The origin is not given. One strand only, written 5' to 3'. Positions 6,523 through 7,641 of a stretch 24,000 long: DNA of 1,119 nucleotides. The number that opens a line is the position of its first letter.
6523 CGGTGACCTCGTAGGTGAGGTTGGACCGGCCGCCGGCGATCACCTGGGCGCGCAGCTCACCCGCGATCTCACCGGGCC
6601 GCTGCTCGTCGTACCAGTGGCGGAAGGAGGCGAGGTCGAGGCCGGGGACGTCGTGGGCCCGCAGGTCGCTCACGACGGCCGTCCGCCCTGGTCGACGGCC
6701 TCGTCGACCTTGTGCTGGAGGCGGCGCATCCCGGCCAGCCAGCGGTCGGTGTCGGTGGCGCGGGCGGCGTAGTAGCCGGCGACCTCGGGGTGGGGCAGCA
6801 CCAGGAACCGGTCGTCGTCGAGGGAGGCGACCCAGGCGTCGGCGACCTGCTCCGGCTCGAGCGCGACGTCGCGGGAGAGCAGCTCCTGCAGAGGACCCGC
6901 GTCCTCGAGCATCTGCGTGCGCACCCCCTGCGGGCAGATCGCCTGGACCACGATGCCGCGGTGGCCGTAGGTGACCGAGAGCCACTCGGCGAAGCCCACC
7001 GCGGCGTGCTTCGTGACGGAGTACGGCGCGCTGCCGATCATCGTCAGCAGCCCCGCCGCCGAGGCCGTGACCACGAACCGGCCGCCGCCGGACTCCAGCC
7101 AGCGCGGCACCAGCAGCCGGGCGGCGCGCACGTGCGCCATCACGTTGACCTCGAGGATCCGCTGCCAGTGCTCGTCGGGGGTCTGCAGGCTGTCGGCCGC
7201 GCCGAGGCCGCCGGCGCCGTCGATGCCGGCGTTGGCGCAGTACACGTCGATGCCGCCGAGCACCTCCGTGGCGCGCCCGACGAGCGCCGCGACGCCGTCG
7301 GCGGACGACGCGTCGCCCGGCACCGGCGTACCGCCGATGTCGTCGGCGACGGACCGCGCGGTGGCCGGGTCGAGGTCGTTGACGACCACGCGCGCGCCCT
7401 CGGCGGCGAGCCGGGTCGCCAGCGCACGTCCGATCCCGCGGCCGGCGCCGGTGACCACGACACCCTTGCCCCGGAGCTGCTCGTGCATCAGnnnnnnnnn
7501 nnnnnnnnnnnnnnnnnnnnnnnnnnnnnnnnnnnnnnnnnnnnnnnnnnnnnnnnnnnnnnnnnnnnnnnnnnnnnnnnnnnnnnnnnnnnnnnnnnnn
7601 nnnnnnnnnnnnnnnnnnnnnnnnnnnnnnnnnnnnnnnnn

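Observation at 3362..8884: TetR-controlled operon resembling a split ACAD10/11 or lva-type 4-oxo/4-hydroxy-acid pathway, with a terminal esterase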

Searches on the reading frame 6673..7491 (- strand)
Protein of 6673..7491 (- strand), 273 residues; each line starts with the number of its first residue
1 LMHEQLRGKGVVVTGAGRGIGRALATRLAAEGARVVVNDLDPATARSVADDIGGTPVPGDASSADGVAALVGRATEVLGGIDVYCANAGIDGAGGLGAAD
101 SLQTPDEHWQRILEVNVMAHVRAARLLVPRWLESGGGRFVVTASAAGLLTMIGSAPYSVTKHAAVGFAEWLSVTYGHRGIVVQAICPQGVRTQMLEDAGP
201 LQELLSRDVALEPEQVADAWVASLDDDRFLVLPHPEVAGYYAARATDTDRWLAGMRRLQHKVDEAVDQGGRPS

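Call 10: search_protein_families(library=pfam, proteins=[window:6673-7491:-])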
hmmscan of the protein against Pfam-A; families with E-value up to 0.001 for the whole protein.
window:6673-7491:- (273 aa): 3 families
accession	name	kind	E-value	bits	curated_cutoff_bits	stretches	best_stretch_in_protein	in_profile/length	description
PF00106.31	adh_short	-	7.2e-41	140.3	26.6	1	10-197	2-189/195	short chain dehydrogenase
PF13561.12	adh_short_C2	-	3.6e-34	118.8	27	1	15-209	1-195/236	Enoyl-(Acyl carrier protein) reductase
PF08659.16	KR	-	1.4e-05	25.5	22.6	1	11-182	3-173/180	KR domain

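Call 11: search_protein_families(library=ncbifam, proteins=[window:6673-7491:-])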
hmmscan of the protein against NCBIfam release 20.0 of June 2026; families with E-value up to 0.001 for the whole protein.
window:6673-7491:- (273 aa): 210 families (the best 25 are shown)
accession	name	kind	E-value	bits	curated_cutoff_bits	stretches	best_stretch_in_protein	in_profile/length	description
NF005878.0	PRK07825.1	subfamily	2.9e-43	148.2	287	1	2-241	3-234/278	short chain dehydrogenase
NF005559.1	PRK07231.1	subfamily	6.3e-40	137.2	215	1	6-198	2-194/249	glucose 1-dehydrogenase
TIGR03971.1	SDR_subfam_1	subfamily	6.1e-36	124.1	300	2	59-220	71-226/271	mycofactocin-coupled SDR family oxidoreductase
NF005469.0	PRK07063.1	equivalog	6.6e-35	120.9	306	1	3-197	2-198/260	SDR family oxidoreductase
NF004198.0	PRK05653.1-3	equivalog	2.9e-34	118.6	296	1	4-197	3-196/248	3-oxoacyl-ACP reductase FabG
NF052558.1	MBtsdlDhBudC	equivalog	4.5e-34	118.1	270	1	7-204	2-196/250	meso-2,3-butanediol dehydrogenase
NF004196.0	PRK05650.1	equivalog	9.4e-34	116.7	297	1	10-264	4-265/272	SDR family oxidoreductase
NF004514.1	PRK05855.1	equivalog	6.6e-33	114.1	455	1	4-198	309-504/578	SDR family oxidoreductase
NF005881.0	PRK07832.1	equivalog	1.6e-32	112.8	296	1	4-268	5-282/287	SDR family oxidoreductase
NF004713.0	PRK06057.1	equivalog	2.7e-32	112.3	404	1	2-197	3-196/257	3-oxoacyl-ACP reductase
NF004526.0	PRK05872.1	subfamily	7.8e-32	110.5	276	1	3-199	5-199/297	short-chain dehydrogenase/reductase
NF004791.0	PRK06138.1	equivalog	9.6e-32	110.2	312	1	5-197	2-193/252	SDR family oxidoreductase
NF009466.0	PRK12826.1-2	subfamily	1.1e-31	110.2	222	1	10-219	5-221/248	3-oxoacyl-ACP reductase FabG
NF004818.0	PRK06172.1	equivalog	1.4e-31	109.8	336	1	2-198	1-198/253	SDR family oxidoreductase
NF005681.0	PRK07478.1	subfamily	2.3e-31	109.1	267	1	4-201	2-201/254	SDR family oxidoreductase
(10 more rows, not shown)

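Call 48: search_solved_structures(query=window:6673-7488:-, max_evalue=1e-25)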
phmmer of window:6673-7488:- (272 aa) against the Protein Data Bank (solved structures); distinct sequences matched with E-value up to 1e-25: 6.
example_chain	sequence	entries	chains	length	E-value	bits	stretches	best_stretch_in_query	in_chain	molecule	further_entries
2et6_A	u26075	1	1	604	6.5e-32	114.3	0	5-190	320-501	(3R)-hydroxyacyl-CoA dehydrogenase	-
4ure_A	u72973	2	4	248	8e-29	104.1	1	5-242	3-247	CYCLOHEXANOL DEHYDROGENASE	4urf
4wec_A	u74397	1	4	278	2.2e-27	99.4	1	3-197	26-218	Short chain dehydrogenase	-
4fn4_A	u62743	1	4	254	3e-27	98.9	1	2-198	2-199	Short chain dehydrogenase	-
9fe6_A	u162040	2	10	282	4.1e-26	95.2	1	4-220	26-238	SDR family oxidoreductase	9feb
5x8h_A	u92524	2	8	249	7e-26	94.5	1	7-218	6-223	Short-chain dehydrogenase reductase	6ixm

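Call 76: search_solved_structures(query=window:6673-7488:-, max_evalue=1e-28, show_alignments=1)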
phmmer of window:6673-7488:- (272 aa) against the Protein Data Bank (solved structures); distinct sequences matched with E-value up to 1e-28: 2.
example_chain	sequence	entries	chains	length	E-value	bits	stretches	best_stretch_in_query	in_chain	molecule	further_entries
2et6_A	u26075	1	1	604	6.5e-32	114.3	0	5-190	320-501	(3R)-hydroxyacyl-CoA dehydrogenase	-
4ure_A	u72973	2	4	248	8e-29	104.1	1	5-242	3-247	CYCLOHEXANOL DEHYDROGENASE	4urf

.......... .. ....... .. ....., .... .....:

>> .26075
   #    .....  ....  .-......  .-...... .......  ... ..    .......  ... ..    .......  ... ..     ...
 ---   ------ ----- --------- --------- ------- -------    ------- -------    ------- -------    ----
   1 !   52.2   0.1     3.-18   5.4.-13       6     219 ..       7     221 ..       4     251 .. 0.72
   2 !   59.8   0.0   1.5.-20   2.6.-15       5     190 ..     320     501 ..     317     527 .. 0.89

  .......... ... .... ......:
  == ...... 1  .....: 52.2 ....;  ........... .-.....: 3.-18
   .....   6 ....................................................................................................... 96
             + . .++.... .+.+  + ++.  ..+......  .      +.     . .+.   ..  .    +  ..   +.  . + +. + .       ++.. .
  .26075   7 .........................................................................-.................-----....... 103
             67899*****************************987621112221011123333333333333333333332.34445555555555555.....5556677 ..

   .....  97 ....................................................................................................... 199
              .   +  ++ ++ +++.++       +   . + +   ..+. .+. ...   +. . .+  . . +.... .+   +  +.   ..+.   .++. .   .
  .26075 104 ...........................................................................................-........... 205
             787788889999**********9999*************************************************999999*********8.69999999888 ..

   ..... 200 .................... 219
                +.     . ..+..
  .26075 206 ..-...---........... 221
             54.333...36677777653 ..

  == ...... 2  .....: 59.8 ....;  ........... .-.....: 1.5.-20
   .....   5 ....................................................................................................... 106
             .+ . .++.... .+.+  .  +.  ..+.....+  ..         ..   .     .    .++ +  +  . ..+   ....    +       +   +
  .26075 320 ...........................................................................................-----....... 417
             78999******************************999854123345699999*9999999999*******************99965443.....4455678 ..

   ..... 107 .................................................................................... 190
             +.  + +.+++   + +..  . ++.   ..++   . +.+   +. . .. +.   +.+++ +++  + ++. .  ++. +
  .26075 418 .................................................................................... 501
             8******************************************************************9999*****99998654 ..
